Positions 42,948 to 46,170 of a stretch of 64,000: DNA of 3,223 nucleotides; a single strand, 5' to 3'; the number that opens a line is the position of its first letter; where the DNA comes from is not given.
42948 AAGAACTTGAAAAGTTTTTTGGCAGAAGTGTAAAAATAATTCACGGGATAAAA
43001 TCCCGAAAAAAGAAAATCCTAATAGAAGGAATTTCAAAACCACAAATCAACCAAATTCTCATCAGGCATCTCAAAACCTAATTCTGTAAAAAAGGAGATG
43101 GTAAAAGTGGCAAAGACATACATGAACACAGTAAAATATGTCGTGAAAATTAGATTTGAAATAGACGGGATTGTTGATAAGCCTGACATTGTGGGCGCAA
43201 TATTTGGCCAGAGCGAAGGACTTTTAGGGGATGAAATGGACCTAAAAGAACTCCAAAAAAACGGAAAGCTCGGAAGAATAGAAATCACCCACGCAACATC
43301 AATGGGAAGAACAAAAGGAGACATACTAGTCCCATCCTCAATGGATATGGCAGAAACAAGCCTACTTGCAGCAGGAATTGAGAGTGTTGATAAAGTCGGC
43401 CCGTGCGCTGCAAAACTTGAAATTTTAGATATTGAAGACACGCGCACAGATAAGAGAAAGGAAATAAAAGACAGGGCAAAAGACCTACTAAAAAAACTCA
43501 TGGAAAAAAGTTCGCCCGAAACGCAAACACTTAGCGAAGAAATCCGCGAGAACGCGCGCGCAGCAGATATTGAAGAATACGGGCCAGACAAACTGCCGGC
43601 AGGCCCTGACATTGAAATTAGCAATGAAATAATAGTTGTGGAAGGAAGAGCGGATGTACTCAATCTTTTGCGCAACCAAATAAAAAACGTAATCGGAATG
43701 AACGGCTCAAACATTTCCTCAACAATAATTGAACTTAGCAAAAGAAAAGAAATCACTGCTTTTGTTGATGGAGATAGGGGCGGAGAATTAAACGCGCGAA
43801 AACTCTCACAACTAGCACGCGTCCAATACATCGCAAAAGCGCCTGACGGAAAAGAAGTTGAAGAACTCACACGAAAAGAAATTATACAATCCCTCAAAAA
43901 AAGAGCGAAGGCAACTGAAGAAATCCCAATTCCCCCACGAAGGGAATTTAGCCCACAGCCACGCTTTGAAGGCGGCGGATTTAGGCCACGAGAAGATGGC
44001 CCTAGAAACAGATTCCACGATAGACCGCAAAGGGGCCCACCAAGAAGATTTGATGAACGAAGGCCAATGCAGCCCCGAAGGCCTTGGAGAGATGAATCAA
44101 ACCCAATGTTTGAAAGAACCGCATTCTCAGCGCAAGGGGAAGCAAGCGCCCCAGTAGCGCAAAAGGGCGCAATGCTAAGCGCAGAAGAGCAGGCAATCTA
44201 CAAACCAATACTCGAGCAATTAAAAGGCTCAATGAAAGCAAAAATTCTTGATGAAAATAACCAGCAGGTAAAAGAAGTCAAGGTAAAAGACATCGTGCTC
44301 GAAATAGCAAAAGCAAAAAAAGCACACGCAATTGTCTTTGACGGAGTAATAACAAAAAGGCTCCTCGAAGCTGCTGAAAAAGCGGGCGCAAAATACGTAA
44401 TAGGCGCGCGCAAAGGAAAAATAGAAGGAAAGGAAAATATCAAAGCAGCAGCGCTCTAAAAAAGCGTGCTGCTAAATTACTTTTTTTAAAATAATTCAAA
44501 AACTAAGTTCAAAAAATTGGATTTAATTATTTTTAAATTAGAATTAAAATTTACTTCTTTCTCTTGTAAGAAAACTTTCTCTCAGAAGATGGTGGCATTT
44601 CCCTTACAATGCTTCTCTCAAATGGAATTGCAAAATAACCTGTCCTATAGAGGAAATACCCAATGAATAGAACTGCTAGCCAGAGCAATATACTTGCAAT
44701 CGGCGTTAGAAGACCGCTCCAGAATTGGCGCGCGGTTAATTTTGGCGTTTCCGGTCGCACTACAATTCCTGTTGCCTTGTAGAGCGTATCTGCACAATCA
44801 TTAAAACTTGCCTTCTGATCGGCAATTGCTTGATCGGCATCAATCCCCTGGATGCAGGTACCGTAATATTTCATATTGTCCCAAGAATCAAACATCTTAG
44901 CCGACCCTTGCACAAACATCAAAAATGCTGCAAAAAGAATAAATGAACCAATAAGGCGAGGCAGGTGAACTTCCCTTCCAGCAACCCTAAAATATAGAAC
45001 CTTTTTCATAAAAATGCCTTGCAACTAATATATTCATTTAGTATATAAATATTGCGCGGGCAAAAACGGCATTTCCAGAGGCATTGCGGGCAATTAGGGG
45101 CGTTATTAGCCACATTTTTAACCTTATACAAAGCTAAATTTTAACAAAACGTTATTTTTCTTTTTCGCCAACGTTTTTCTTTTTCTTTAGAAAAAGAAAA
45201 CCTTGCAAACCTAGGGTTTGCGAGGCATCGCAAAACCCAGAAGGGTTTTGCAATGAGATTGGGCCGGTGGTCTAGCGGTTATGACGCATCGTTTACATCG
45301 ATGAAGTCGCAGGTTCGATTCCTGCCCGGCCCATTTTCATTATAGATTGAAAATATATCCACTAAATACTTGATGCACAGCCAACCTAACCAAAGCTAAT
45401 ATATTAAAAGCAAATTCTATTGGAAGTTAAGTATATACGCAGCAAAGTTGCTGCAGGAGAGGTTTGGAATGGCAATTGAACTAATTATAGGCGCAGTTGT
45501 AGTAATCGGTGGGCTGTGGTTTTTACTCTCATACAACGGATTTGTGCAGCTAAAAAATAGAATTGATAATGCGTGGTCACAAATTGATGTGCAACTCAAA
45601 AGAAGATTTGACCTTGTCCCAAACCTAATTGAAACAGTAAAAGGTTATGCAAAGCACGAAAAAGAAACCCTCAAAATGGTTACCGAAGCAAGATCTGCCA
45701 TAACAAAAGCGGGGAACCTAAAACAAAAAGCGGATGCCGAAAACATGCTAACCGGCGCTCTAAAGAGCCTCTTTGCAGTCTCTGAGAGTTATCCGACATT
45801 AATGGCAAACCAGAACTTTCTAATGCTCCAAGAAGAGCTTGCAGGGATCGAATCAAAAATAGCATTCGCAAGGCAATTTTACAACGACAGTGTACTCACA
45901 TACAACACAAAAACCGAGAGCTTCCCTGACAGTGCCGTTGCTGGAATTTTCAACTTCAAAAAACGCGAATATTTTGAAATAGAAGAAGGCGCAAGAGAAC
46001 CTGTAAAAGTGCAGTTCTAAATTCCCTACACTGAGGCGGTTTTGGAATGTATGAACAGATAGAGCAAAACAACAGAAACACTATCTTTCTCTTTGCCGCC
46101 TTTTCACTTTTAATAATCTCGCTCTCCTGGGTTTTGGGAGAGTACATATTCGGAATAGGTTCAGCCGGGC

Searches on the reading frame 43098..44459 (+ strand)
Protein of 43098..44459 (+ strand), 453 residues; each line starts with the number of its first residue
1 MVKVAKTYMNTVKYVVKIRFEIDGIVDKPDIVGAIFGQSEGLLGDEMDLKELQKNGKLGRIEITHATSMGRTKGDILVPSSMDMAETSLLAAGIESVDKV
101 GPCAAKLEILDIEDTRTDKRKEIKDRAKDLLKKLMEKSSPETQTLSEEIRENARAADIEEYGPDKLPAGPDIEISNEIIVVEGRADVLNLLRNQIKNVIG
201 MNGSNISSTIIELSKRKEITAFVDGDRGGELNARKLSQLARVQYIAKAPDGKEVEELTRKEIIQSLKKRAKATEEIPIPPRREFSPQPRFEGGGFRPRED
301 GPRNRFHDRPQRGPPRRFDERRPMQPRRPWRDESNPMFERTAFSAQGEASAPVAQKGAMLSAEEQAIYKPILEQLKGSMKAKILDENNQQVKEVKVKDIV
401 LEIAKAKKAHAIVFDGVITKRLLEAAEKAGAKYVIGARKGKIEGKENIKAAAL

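Call 78: search_protein_families(library=pfam, proteins=[window:43098-44459:+], max_evalue=0.0001)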
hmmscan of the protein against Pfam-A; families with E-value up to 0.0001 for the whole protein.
window:43098-44459:+ (453 aa): 3 families
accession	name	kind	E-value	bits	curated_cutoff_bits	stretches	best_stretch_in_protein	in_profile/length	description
PF13662.12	Toprim_4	-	2.2e-09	37.8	25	1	176-239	1-74/85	Toprim domain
PF13155.12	Toprim_2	-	7.3e-07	29.9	22.1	1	179-256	1-86/88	Toprim-like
PF01751.28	Toprim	-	1.4e-06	28.8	23.1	1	177-254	1-93/96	Toprim domain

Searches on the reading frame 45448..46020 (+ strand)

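Call 54: search_protein_families(library=pfam, proteins=[window:45448-46020:+], max_evalue=0.001)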
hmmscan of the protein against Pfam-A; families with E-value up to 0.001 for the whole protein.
window:45448-46020:+ (190 aa): 1 family
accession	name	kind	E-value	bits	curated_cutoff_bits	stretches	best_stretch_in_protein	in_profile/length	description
PF04011.17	LemA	-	2.8e-62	209.4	26.2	1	42-190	1-149/149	LemA family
